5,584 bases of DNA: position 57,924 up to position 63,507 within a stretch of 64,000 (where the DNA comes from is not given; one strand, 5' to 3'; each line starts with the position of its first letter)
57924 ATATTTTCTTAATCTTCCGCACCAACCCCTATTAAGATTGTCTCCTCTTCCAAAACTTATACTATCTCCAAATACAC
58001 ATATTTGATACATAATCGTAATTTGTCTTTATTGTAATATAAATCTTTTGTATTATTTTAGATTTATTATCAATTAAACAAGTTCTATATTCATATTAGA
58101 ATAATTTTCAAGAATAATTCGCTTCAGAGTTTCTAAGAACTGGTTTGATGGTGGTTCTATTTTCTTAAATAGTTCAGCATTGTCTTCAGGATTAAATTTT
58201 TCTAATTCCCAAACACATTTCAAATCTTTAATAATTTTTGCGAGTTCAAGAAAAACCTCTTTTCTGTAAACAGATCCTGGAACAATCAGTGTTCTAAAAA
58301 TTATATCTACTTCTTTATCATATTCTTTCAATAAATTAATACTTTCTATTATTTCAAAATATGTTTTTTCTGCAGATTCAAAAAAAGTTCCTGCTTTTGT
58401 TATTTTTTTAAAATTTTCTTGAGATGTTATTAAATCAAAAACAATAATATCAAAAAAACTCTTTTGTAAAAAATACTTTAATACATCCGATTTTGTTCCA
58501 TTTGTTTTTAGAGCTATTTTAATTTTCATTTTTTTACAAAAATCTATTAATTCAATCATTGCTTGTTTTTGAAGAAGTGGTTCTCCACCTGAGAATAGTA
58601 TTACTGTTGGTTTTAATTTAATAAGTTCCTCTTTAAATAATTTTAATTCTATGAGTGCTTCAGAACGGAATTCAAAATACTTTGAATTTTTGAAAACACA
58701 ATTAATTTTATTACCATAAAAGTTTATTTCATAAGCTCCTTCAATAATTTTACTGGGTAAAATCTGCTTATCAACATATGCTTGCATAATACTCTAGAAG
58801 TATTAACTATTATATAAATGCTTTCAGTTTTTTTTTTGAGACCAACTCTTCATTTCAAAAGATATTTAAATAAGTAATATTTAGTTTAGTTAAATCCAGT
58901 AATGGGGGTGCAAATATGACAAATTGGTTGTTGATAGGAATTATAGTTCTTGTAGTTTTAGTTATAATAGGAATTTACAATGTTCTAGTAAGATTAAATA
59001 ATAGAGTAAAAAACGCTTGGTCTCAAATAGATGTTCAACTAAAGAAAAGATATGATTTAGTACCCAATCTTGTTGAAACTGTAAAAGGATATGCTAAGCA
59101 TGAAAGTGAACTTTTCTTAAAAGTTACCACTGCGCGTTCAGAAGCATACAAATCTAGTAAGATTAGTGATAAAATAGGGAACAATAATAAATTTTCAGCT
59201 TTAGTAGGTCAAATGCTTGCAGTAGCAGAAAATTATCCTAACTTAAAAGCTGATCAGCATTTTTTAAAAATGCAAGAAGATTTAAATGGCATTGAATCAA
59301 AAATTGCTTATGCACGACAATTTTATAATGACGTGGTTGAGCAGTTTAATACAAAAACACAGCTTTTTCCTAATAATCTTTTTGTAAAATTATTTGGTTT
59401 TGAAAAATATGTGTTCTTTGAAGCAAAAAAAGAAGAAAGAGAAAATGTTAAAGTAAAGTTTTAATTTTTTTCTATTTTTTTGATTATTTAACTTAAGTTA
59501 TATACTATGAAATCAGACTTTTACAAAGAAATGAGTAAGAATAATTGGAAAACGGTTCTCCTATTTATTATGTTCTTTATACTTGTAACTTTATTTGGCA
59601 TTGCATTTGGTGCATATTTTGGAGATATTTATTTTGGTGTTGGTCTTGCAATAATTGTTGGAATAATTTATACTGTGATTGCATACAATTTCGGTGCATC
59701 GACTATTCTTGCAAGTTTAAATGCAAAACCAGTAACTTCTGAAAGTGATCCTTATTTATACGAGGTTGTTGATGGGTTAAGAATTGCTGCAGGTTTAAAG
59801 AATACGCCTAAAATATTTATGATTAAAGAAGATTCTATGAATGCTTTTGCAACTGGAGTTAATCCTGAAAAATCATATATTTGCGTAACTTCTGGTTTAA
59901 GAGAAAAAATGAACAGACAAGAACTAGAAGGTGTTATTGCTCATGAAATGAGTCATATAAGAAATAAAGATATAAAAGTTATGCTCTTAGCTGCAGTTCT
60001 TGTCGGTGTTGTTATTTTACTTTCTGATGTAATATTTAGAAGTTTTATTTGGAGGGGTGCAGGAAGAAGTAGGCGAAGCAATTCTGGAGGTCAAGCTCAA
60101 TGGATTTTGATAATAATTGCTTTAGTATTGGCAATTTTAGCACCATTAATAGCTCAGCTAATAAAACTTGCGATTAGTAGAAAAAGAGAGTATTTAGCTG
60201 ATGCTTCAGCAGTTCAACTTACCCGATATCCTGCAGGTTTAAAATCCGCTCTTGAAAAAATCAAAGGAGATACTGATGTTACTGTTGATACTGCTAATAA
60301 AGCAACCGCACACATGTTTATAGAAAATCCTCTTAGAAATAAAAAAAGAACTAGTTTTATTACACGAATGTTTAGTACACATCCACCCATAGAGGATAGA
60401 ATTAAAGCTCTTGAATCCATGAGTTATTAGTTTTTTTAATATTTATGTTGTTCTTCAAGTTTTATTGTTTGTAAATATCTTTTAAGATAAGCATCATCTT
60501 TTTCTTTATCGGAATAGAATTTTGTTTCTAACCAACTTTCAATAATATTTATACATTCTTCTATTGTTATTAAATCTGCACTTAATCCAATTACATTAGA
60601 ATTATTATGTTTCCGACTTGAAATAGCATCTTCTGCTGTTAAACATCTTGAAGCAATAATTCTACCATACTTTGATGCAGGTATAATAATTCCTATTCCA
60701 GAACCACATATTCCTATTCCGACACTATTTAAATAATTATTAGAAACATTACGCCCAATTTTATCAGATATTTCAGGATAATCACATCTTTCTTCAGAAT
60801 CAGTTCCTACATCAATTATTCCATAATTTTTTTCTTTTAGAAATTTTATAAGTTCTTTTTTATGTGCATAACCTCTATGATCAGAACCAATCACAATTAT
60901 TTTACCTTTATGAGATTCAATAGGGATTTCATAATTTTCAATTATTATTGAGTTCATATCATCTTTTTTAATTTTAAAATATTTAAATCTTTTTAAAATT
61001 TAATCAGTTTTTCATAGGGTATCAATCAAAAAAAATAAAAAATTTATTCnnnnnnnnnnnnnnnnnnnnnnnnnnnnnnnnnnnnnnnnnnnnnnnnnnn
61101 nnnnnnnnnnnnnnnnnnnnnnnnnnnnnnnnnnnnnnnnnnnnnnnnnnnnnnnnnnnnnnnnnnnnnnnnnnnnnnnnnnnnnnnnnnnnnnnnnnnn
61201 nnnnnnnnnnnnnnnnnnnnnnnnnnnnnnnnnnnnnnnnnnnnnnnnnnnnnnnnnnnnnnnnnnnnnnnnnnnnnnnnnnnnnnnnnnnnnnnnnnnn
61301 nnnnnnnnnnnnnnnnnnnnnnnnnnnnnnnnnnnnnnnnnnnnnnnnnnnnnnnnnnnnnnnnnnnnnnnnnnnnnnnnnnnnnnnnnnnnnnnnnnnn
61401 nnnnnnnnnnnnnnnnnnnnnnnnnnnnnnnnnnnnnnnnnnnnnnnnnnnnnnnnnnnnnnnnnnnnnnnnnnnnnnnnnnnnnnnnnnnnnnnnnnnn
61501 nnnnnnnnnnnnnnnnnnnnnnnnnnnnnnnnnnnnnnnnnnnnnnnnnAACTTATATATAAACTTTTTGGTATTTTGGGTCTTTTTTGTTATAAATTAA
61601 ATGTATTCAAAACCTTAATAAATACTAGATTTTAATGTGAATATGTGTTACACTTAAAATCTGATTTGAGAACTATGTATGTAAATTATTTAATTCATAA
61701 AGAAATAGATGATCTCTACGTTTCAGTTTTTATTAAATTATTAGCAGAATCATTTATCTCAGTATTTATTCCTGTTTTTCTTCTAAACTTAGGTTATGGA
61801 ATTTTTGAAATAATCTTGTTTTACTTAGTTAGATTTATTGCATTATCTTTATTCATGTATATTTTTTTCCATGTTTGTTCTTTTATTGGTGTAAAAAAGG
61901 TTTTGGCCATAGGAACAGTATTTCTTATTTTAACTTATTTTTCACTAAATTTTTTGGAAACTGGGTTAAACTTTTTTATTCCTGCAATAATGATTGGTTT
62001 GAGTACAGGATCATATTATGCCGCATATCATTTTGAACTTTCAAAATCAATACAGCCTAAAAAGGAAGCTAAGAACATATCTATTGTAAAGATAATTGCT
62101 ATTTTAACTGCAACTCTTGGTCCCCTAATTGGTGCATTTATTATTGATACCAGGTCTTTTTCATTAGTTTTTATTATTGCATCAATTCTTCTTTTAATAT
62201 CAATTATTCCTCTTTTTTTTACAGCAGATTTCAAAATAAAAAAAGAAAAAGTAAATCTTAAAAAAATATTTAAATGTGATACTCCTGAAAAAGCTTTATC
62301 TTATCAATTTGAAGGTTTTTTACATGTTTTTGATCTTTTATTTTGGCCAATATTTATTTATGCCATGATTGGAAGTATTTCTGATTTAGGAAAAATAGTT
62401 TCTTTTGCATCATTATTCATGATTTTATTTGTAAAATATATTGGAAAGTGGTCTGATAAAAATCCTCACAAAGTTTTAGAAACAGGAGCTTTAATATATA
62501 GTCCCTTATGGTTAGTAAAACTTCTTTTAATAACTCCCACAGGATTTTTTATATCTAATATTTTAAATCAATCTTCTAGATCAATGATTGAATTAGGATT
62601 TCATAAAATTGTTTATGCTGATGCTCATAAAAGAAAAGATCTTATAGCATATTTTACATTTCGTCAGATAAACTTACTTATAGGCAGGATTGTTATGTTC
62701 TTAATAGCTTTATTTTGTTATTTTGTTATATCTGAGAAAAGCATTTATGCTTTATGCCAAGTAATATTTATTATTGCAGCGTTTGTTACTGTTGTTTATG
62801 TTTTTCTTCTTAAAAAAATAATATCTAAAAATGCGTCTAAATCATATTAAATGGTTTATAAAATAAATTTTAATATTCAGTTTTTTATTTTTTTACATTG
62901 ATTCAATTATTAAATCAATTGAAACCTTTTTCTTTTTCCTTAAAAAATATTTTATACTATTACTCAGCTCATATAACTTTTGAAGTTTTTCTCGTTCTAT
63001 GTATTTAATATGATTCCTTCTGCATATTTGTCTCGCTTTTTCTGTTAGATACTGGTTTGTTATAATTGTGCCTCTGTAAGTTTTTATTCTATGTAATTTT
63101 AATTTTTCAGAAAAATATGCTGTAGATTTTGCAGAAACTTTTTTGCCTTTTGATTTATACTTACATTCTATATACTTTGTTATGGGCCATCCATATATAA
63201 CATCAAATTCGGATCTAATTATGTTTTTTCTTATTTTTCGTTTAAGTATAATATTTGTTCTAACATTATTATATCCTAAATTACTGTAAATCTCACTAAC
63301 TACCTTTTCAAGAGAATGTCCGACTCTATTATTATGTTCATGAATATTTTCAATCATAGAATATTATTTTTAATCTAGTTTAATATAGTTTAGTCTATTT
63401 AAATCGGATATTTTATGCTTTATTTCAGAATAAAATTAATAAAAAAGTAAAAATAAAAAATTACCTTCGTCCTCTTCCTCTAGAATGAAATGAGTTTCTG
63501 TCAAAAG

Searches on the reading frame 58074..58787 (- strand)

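Call 53: search_protein_families(library=pfam, proteins=[window:58074-58787:-], max_evalue=0.001)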
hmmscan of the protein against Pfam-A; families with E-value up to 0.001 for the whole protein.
window:58074-58787:- (237 aa): 2 families
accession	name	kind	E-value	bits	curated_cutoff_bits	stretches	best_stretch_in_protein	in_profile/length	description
PF04055.27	Radical_SAM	-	2.1e-09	38.2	29.5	1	47-175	29-157/166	Radical SAM superfamily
PF13353.11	Fer4_12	-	0.00026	21.7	22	1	34-115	24-109/137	4Fe-4S single cluster domain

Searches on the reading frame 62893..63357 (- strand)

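Call 27: search_protein_families(library=pfam, proteins=[window:62893-63357:-], max_evalue=0.01)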
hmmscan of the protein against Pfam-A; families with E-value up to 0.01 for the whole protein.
window:62893-63357:- (154 aa): 1 family
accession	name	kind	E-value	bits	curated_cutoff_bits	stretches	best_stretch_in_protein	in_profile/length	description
PF04471.18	Mrr_cat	-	1.5e-07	32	21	1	13-128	6-114/115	Restriction endonuclease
